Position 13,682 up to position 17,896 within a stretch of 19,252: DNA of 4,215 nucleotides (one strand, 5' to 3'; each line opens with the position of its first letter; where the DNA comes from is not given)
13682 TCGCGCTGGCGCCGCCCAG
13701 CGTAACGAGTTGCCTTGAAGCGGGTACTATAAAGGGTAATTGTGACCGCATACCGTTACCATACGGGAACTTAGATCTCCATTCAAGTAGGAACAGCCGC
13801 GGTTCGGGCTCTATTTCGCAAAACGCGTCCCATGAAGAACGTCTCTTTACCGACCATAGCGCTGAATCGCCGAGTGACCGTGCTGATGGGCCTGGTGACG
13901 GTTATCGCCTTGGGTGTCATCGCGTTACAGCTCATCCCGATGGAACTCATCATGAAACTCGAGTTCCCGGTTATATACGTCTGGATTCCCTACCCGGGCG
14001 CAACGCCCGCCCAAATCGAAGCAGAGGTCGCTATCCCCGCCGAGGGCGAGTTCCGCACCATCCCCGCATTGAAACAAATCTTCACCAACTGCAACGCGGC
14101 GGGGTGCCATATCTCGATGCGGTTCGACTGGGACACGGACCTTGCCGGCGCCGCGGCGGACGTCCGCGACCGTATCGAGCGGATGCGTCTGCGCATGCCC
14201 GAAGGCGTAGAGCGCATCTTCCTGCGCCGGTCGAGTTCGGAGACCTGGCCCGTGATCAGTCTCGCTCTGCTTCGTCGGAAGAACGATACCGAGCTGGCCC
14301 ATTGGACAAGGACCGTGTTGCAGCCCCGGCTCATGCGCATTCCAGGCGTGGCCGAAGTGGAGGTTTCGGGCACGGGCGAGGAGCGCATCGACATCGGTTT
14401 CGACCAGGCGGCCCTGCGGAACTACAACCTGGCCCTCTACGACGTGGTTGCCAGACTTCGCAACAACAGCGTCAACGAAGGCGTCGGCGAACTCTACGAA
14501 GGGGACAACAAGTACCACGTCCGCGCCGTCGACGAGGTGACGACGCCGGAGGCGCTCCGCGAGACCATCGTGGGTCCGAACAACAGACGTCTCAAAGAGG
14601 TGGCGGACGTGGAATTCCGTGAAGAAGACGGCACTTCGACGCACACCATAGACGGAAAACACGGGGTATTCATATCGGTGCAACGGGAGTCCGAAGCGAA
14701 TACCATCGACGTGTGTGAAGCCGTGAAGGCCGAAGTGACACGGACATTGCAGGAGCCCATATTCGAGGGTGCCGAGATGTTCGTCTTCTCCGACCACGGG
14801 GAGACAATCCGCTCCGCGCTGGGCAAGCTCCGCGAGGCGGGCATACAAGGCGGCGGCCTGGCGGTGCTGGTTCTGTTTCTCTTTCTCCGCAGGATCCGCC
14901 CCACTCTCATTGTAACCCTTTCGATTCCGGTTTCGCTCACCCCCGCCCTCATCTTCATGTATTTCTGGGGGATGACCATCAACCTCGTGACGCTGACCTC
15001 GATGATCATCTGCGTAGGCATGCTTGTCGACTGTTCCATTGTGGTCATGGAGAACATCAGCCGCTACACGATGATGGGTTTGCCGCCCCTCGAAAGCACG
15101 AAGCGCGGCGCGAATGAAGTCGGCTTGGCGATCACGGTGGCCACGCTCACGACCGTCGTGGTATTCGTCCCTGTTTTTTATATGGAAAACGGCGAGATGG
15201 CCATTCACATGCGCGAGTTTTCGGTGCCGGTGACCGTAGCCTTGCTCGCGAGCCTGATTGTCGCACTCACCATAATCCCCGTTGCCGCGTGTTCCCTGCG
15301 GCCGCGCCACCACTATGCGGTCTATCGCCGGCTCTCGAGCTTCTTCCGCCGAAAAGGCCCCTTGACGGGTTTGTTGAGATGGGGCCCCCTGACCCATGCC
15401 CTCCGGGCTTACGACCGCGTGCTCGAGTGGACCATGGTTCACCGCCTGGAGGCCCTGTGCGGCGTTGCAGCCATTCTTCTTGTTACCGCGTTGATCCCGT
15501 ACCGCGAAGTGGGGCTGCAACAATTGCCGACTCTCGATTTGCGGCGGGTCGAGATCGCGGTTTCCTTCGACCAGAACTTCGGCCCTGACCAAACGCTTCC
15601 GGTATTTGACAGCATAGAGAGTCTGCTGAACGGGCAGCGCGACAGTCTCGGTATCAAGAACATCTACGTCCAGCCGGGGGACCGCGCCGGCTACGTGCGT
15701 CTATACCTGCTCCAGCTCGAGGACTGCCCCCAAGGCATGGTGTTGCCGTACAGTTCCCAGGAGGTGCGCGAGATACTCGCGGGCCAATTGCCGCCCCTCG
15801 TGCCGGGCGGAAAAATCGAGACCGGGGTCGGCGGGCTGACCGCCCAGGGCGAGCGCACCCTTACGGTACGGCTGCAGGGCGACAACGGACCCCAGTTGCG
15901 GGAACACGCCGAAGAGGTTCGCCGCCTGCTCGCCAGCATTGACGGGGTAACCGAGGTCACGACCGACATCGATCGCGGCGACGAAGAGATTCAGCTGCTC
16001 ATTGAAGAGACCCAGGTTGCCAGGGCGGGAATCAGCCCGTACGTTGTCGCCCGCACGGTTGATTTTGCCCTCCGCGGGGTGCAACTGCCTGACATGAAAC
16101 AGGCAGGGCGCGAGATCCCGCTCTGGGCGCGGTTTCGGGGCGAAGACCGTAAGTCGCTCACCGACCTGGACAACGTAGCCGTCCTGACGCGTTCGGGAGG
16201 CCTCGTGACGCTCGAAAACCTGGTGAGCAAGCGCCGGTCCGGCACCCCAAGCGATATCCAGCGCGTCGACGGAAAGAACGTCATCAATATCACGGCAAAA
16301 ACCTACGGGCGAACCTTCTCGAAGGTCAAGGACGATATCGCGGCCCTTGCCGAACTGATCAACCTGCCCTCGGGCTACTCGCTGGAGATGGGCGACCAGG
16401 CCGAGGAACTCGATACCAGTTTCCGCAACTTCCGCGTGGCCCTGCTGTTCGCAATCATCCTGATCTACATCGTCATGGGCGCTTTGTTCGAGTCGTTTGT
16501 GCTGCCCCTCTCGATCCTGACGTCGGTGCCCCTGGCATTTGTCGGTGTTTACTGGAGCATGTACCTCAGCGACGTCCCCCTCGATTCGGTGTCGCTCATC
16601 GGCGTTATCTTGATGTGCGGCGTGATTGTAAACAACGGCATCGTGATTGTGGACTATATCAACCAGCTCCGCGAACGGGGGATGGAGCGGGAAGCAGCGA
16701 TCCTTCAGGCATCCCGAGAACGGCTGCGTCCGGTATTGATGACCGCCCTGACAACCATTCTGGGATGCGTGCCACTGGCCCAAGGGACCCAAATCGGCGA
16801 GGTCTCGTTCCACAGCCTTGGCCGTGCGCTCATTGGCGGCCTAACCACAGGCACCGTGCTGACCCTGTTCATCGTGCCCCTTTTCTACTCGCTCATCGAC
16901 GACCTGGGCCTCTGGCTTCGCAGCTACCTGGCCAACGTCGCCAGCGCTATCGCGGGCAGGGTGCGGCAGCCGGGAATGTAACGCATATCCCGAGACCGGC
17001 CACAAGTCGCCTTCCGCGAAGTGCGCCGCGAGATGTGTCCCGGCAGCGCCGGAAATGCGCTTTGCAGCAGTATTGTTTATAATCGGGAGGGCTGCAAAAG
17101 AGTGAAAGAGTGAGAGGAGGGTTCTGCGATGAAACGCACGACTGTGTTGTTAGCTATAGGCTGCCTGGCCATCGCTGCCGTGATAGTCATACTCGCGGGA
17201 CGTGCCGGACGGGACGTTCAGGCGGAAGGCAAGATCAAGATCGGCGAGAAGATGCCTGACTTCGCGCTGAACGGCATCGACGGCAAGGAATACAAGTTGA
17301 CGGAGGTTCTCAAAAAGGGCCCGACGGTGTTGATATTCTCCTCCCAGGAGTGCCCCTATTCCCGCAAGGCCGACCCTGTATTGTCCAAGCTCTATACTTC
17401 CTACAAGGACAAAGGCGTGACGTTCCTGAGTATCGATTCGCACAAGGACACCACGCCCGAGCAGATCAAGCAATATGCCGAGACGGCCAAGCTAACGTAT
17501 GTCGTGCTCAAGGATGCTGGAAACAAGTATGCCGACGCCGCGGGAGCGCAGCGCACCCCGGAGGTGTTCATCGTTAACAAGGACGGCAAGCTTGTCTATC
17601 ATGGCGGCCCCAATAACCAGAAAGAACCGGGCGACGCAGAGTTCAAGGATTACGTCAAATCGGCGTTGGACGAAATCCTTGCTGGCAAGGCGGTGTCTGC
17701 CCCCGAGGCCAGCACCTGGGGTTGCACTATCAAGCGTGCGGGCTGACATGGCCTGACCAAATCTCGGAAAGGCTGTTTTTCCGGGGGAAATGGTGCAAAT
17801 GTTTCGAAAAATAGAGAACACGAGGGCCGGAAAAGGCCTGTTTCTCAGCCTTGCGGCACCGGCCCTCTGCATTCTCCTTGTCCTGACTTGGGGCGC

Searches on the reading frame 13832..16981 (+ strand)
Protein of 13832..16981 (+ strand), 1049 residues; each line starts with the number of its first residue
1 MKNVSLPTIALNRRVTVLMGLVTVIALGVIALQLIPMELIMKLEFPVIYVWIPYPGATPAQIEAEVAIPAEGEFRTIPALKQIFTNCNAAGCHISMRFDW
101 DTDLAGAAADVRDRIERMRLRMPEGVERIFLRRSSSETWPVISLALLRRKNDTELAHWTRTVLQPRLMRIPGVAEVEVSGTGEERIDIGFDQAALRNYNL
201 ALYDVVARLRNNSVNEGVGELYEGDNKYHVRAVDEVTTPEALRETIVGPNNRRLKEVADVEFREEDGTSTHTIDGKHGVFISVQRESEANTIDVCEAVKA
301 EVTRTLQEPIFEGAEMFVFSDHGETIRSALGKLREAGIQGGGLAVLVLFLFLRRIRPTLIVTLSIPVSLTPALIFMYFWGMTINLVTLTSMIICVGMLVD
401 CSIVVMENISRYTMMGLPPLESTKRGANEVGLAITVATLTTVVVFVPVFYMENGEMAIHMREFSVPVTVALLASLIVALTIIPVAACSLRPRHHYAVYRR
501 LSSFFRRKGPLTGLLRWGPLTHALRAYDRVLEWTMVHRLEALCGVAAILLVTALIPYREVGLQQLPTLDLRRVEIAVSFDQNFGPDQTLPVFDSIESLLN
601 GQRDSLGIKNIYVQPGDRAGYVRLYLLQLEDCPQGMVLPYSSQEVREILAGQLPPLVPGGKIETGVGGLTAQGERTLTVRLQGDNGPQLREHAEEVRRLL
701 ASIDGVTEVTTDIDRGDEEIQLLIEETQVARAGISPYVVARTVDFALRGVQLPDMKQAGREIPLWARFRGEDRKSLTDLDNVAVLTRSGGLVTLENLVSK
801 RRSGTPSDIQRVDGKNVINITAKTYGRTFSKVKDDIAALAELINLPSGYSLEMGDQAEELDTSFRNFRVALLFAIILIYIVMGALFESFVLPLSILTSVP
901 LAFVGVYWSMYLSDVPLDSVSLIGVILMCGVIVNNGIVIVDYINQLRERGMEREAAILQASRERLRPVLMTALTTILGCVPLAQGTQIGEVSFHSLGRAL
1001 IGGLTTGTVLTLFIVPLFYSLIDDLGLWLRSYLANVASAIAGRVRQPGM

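Call 7: search_protein_families(library=pfam, proteins=[window:13832-16981:+], max_evalue=0.01)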
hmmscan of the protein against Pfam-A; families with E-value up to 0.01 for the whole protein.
window:13832-16981:+ (1049 aa): 2 families
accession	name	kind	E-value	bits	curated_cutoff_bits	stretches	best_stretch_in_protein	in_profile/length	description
PF00873.25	ACR_tran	-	1.3e-194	649.3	28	1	9-1022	4-1020/1021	AcrB/AcrD/AcrF family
PF03176.21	MMPL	-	2.8e-06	27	20.5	1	866-1022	144-302/333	MMPL family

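Call 8: search_protein_families(library=ncbifam, proteins=[window:13832-16981:+], max_evalue=0.01)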
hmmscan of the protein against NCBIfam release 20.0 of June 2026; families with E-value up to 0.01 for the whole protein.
window:13832-16981:+ (1049 aa): 26 families (the best 25 are shown)
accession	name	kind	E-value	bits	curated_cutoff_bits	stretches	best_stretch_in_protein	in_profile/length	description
NF033617.1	RND_permease_2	subfamily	5.5e-172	574.1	1250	1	16-1023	10-1008/1009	multidrug efflux RND transporter permease subunit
NF000282.2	RND_permease_1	subfamily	9.6e-129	431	1250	1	22-1023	16-1028/1029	multidrug efflux RND transporter permease subunit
NF007905.0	PRK10614.1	equivalog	4.8e-115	385.4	1774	2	12-504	9-504/1025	multidrug efflux RND transporter permease subunit MdtC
TIGR00915.1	2A0602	subfamily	1.8e-112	377.1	940.35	1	22-1023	17-1029/1050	efflux RND transporter permease subunit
TIGR00914.1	2A0601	subfamily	1.4e-102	344.2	701.45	2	677-1022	684-1035/1051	CusA/CzcA family heavy metal efflux RND transporter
NF007798.0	PRK10503.1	equivalog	2.2e-97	326.8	1584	2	14-491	20-500/1040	MdtB/MuxB family multidrug efflux RND transporter permease subunit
NF007133.0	PRK09579.1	equivalog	8.8e-85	285.1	1763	2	15-493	12-491/1017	multidrug efflux RND transporter permease subunit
NF007131.0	PRK09577.1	equivalog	7.4e-77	259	1768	2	22-551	17-554/1045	multidrug efflux RND transporter permease subunit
NF007842.1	PRK10555.1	equivalog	1.7e-76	257.9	1854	1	24-1022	19-1026/1036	multidrug efflux RND transporter permease AcrD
NF000037.1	RND_perm_OqxB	exception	2.2e-65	221.1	2200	2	22-491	19-501/1050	multidrug efflux RND transporter permease subunit OqxB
NF011706.2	PRK15127.1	equivalog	2.7e-62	210.9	2150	2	17-489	12-497/1049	multidrug efflux RND transporter permease subunit AcrB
TIGR00921.1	2A067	subfamily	2.3e-18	65.6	351.9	2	817-1024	140-348/733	hydrophobe/amphiphile efflux-3 (HAE3) family transporter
TIGR00916.1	2A0604s01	subfamily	2.8e-13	50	148.6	2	868-1005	91-224/231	SecD/SecF family protein translocase subunit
TIGR00966.2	transloc_SecF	equivalog_domain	1.3e-07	31.4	160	1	865-1018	124-275/279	protein translocase subunit SecF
TIGR03480.1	HpnN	hypoth_equivalog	2.1e-07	29.4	751.85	1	862-1018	709-855/862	hopanoid biosynthesis associated RND transporter like protein HpnN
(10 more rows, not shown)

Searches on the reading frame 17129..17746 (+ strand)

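Call 7: search_protein_families(library=pfam, proteins=[window:17129-17746:+], max_evalue=0.01)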
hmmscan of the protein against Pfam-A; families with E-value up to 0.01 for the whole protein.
window:17129-17746:+ (205 aa): 7 families
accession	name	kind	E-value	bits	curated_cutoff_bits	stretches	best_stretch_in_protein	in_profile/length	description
PF00578.27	AhpC-TSA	-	2.3e-19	70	26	1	38-157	1-123/124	AhpC/TSA family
PF08534.16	Redoxin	-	5.3e-19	68.9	26.6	1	38-166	2-139/148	Redoxin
PF13905.12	Thioredoxin_8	-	2.4e-10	41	27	1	66-154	4-93/94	Thioredoxin-like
PF20029.6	DUF6436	-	4.9e-07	30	27.3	1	62-199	19-129/133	Domain of unknown function (DUF6436)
PF13098.12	Thioredoxin_2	-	9.3e-07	29.6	27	1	63-156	5-88/104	Thioredoxin-like domain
PF00085.26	Thioredoxin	-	0.0014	19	23.5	1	59-109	13-63/103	Thioredoxin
PF13728.12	TraF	-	0.0082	16.4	23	0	66-152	132-202/224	F plasmid transfer operon protein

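Call 8: search_protein_families(library=ncbifam, proteins=[window:17129-17746:+], max_evalue=0.01)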
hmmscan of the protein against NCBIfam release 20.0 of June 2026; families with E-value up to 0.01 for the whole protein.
window:17129-17746:+ (205 aa): 12 families
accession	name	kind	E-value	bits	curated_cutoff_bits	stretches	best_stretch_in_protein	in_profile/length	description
NF002854.0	PRK03147.1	subfamily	8e-18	64.9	170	1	3-157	4-154/176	thiol-disulfide oxidoreductase ResA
TIGR00385.1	dsbE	subfamily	5e-09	36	123.15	1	12-165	10-161/173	DsbE family thiol:disulfide interchange protein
NF038285.1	deiodinase_rel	hypoth_equivalog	7e-08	32.3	250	1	37-101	177-241/347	deiodinase family protein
NF041202.1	StoA_CxxC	exception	2.5e-06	27.5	210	1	16-156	10-145/163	endospore biogenesis thiol-disulfide oxidoreductase StoA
TIGR02661.1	MauD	equivalog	1.6e-05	24.4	188.6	1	37-162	47-166/189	methylamine dehydrogenase accessory protein MauD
TIGR02738.1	TrbB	equivalog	6.8e-05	22.6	132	1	61-124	48-111/153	type-F conjugative transfer system pilin assembly thiol-disulfide isomerase TrbB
NF006960.0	PRK09437.1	equivalog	0.00011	22.2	140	1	36-139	4-104/156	thioredoxin-dependent thiol peroxidase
TIGR02180.1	GRX_euk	equivalog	0.00012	22.2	87.25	1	67-116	1-45/84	glutaredoxin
NF041054.1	WAxxUGC_long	equivalog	0.00045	19.6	300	1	39-183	81-225/354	ResA-like WAxxUGC motif-containing protein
NF047696.1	ThlDiSintTplARhiz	equivalog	0.0017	18.2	230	1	16-153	51-191/219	thiol:disulfide interchange protein TlpA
NF010288.0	PRK13728.1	subfamily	0.0038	16.7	199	1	66-108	72-113/181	F-type conjugal transfer protein TrbB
NF033782.1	lipoprot_Omp28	subfamily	0.0097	15.1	150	0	66-155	39-122/264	Omp28 family outer membrane lipoprotein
